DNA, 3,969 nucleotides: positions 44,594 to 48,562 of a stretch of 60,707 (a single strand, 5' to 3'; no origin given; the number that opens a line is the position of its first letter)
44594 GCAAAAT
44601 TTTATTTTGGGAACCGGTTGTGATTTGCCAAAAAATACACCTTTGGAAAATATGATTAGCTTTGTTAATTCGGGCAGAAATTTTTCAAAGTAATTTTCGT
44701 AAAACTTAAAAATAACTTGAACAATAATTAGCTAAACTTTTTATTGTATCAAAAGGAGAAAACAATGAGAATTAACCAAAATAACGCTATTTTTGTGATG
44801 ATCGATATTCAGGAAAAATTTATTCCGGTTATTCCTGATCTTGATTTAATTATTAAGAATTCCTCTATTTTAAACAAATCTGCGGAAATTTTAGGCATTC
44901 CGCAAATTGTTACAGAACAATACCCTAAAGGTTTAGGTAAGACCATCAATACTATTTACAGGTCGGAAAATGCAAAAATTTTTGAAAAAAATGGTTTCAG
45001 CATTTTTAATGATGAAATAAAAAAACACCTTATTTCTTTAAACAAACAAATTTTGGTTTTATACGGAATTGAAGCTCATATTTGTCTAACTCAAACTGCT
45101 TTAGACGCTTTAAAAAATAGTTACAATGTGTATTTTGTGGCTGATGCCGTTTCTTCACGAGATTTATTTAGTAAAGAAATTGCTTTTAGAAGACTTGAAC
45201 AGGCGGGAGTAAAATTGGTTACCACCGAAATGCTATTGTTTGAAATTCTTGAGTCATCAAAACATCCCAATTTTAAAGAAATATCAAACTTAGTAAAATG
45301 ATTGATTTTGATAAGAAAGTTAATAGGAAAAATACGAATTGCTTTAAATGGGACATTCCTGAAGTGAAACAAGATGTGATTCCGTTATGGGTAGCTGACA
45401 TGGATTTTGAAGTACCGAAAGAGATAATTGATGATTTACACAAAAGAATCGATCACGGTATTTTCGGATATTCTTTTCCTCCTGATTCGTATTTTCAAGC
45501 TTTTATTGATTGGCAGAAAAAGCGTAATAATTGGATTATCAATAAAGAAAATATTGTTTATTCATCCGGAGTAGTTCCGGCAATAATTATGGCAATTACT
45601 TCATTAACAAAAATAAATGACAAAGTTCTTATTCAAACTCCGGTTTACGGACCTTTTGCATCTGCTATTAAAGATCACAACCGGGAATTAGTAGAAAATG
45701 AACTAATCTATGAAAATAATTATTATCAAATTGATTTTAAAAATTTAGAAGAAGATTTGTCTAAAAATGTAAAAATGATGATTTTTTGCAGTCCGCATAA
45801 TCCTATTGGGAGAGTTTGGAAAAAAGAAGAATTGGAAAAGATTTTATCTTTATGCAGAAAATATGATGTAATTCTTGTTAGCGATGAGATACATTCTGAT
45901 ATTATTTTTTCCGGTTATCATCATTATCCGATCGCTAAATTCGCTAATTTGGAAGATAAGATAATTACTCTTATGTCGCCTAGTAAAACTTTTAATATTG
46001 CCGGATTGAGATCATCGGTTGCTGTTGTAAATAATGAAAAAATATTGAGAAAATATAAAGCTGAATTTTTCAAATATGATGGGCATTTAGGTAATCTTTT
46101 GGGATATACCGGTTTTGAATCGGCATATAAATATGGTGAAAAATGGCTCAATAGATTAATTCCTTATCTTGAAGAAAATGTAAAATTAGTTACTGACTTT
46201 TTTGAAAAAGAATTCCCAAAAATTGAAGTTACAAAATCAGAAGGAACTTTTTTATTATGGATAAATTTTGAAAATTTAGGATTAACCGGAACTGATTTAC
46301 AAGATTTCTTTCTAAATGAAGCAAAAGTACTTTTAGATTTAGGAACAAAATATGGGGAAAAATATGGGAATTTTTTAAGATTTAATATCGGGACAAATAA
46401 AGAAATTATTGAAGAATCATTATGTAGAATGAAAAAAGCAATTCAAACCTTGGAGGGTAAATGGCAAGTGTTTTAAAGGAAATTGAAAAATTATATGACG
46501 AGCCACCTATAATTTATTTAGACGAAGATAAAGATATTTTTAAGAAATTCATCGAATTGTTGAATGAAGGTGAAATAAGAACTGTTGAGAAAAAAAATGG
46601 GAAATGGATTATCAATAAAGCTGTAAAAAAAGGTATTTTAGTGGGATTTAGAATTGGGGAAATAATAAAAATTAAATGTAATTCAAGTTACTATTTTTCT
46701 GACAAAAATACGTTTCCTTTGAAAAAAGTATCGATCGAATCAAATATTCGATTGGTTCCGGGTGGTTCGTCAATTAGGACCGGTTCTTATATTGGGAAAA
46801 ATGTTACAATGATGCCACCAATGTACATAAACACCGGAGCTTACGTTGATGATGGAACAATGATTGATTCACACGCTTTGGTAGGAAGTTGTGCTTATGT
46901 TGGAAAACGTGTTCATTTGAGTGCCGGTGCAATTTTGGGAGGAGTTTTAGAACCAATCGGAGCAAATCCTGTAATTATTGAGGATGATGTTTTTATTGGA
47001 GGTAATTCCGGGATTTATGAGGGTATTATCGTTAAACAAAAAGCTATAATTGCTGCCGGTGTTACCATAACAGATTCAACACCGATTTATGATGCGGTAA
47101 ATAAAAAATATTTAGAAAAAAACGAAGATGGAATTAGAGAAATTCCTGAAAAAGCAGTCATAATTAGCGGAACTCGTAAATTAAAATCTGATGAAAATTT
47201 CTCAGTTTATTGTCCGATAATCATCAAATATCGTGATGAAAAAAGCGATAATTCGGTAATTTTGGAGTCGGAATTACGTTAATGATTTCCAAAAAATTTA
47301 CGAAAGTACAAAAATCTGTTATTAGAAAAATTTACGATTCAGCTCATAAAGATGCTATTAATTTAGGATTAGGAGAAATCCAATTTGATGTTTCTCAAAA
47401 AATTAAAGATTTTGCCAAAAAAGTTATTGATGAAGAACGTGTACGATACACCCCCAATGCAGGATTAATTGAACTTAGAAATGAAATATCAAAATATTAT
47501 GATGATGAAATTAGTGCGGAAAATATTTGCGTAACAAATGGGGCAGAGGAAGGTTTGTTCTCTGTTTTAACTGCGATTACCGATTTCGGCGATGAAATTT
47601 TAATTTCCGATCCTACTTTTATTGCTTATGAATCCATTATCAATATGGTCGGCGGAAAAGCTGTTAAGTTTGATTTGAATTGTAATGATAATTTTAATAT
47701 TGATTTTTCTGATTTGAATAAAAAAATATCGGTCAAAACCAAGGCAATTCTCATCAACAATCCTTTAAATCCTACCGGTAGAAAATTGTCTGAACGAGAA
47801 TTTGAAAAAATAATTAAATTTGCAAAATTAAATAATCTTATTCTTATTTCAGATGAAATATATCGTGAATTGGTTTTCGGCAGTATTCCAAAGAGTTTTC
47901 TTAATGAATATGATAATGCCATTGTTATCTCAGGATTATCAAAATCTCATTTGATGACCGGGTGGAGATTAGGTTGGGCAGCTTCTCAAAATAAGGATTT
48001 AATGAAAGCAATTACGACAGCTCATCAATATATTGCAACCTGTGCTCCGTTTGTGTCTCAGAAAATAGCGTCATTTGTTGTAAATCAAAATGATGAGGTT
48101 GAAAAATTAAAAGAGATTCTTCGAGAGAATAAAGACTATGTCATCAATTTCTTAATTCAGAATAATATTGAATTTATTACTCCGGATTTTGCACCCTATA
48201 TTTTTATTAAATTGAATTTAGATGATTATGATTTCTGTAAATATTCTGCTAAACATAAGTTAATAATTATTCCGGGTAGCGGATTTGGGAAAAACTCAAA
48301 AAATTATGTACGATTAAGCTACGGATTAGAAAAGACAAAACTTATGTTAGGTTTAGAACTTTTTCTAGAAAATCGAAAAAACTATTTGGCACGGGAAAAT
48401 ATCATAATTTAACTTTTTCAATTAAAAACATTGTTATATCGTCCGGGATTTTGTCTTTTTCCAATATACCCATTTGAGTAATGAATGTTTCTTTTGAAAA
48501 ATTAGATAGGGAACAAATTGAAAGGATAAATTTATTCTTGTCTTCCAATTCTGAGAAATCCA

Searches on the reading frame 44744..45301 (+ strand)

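Call 37: search_protein_families(library=pfam, proteins=[window:44744-45301:+], max_evalue=0.001)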
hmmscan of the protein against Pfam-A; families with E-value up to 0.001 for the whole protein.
window:44744-45301:+ (185 aa): 1 family
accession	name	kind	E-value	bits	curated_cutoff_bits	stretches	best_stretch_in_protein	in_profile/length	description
PF00857.26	Isochorismatase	-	1.2e-27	97.5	27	1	16-162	2-174/175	Isochorismatase domain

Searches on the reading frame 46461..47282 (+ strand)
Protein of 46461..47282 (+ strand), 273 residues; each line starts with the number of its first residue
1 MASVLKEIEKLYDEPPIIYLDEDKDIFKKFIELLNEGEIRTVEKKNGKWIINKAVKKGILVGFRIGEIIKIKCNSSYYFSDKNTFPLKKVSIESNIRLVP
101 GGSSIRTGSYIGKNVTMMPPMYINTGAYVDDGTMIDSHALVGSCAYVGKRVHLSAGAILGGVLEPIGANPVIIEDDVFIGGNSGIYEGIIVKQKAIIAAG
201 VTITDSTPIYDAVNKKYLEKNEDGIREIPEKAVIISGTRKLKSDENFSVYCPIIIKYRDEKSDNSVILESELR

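Call 37: search_protein_families(library=pfam, proteins=[window:46461-47282:+], max_evalue=0.001)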
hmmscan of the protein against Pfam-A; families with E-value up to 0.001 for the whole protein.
window:46461-47282:+ (273 aa): 4 families
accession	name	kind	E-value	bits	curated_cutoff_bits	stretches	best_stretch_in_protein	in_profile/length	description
PF00132.30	Hexapep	-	1.2e-12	47.3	27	1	171-204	2-35/36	Bacterial transferase hexapeptide (six repeats)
PF14602.12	Hexapep_2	-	4.1e-12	46.1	27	1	170-204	1-33/34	Hexapeptide repeat of succinyl-transferase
PF14805.11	THDPS_N_2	-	6.8e-12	45.8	25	1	8-65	6-67/67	Tetrahydrodipicolinate N-succinyltransferase N-terminal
PF25084.1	LbH_EIF2B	-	1.4e-06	28.7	54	0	102-160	38-94/105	EIF2B subunit epsilon LbH domain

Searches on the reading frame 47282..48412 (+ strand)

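Call 37: search_protein_families(library=pfam, proteins=[window:47282-48412:+], max_evalue=0.001)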
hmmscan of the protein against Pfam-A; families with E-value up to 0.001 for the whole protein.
window:47282-48412:+ (376 aa): 3 families
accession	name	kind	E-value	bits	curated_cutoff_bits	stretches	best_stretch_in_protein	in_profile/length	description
PF00155.27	Aminotran_1_2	-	4.5e-57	194.3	19.7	1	24-353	2-353/361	Aminotransferase class I and II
PF01041.23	DegT_DnrJ_EryC1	-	1.9e-07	31.1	19.8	1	80-191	41-145/360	DegT/DnrJ/EryC1/StrS aminotransferase family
PF01053.26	Cys_Met_Meta_PP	-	5.1e-05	22.4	27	1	85-192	73-174/381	Cys/Met metabolism PLP-dependent enzyme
